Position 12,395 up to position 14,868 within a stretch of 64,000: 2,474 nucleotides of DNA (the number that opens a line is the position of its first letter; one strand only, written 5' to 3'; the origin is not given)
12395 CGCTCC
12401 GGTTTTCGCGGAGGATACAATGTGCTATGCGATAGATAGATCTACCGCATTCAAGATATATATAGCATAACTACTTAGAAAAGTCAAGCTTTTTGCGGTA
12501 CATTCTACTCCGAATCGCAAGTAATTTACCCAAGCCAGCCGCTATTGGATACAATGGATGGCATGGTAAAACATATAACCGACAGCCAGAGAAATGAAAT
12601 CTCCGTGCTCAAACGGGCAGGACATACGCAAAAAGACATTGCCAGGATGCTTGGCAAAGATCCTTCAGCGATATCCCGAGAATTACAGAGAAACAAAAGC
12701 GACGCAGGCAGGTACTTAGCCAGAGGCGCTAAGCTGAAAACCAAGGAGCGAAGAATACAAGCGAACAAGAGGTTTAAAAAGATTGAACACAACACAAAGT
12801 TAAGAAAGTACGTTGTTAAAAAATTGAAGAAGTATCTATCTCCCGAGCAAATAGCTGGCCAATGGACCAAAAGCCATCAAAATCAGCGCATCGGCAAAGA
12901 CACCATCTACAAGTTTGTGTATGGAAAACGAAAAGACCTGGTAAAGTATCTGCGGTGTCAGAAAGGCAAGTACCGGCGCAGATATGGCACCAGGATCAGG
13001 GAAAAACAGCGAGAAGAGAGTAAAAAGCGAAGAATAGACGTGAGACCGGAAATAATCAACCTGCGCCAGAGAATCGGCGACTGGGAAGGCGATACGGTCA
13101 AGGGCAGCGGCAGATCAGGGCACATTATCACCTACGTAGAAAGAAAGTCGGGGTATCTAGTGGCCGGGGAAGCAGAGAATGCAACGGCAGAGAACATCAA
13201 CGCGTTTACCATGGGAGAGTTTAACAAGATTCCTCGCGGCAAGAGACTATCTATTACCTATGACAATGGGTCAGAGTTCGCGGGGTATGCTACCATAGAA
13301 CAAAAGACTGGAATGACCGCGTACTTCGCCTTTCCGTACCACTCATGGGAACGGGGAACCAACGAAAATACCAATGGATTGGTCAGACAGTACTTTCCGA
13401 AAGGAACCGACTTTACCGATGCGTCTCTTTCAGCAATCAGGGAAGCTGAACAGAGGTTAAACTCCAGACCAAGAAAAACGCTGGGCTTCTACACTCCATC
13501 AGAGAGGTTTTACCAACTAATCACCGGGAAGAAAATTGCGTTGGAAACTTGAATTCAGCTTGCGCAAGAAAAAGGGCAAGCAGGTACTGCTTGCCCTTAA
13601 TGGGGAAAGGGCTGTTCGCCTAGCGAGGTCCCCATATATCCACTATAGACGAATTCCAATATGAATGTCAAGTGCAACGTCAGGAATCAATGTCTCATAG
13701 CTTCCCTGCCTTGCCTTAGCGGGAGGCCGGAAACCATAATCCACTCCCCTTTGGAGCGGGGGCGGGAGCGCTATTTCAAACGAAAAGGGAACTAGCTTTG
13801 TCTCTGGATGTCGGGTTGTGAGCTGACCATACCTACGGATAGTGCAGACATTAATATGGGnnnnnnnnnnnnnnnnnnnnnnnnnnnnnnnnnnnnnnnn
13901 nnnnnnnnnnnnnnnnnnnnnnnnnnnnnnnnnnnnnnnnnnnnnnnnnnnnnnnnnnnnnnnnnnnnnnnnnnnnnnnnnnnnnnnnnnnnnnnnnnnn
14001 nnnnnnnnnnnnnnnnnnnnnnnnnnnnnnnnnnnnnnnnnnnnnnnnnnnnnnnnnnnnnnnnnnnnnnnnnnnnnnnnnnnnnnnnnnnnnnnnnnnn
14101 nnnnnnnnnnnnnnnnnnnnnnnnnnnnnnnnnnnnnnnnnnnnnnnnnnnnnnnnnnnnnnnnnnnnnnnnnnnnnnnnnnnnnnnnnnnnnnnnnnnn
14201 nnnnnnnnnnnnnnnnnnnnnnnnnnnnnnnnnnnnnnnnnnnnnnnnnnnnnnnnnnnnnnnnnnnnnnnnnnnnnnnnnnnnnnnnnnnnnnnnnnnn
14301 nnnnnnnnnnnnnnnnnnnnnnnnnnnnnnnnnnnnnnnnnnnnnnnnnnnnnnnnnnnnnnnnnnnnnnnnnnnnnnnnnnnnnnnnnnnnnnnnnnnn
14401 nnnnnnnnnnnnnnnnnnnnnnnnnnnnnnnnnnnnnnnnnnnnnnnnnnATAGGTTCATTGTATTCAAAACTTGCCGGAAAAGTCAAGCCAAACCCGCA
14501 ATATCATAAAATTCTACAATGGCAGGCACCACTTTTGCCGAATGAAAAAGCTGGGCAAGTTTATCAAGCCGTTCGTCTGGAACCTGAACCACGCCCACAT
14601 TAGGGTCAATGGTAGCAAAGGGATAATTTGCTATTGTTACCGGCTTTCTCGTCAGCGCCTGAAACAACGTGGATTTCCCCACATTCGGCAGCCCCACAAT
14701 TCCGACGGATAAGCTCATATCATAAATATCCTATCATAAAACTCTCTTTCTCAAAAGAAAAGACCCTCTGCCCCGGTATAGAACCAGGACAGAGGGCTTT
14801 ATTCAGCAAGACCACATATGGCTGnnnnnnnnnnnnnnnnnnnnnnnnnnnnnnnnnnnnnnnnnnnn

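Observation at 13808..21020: Three same-orientation copies of a conserved site (conserved arms, variable 6-nt spacer) delimiting GC-richer gene modules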

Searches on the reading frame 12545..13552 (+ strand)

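Call 12: search_protein_families(library=pfam, proteins=[window:12545-13552:+], max_evalue=0.01)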
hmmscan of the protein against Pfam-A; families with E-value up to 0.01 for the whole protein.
window:12545-13552:+ (335 aa): 5 families
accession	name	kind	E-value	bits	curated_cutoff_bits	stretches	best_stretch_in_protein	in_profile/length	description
PF13936.12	HTH_38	-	1.1e-13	51.1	27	1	9-50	3-44/44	Helix-turn-helix domain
PF00665.32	rve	-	5.8e-06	26.9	32.6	1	178-266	6-101/102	Integrase core domain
PF13384.12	HTH_23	-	0.00015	21.9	24.6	1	21-50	12-41/50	Homeodomain-like domain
PF02536.19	mTERF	-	0.00038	19.9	23.1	1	9-105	27-123/314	mTERF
PF01381.28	HTH_3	-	0.0026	18.2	23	1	22-45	5-28/55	Helix-turn-helix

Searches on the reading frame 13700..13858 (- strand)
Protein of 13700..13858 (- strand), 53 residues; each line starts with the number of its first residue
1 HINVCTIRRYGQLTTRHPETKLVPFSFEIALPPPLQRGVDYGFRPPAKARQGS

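Call 99: search_protein_representatives(alignment_id=A5)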
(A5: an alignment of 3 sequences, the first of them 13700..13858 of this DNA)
Query: 3 sequences, 34 profile positions. Proteins with E-value up to 0.001 (for the whole library): 6; up to 1e-10: 1; up to 1e-30: 0. The best 6 are listed.
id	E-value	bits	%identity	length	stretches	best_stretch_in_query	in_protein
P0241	3.0e-14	68.4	-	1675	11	14-28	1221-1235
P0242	8.5e-09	50.9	-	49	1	1-30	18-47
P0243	6.7e-08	48.1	-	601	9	10-23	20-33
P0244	6.4e-07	44.9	-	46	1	7-33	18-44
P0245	2.4e-05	39.9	-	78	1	5-31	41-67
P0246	6.7e-04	35.3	-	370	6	16-32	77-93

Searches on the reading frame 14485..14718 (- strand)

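Call 80: search_protein_families(library=pfam, proteins=[window:14485-14718:-], max_evalue=0.01)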
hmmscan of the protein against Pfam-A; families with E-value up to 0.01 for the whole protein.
window:14485-14718:- (77 aa): 2 families
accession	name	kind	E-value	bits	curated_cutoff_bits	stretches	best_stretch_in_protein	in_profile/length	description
PF01926.29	MMR_HSR1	-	5.4e-15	55.9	21.9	1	5-76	2-56/113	50S ribosome-binding GTPase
PF02421.24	FeoB_N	-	2.3e-09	37.4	27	1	5-50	3-48/156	Ferrous iron transport protein B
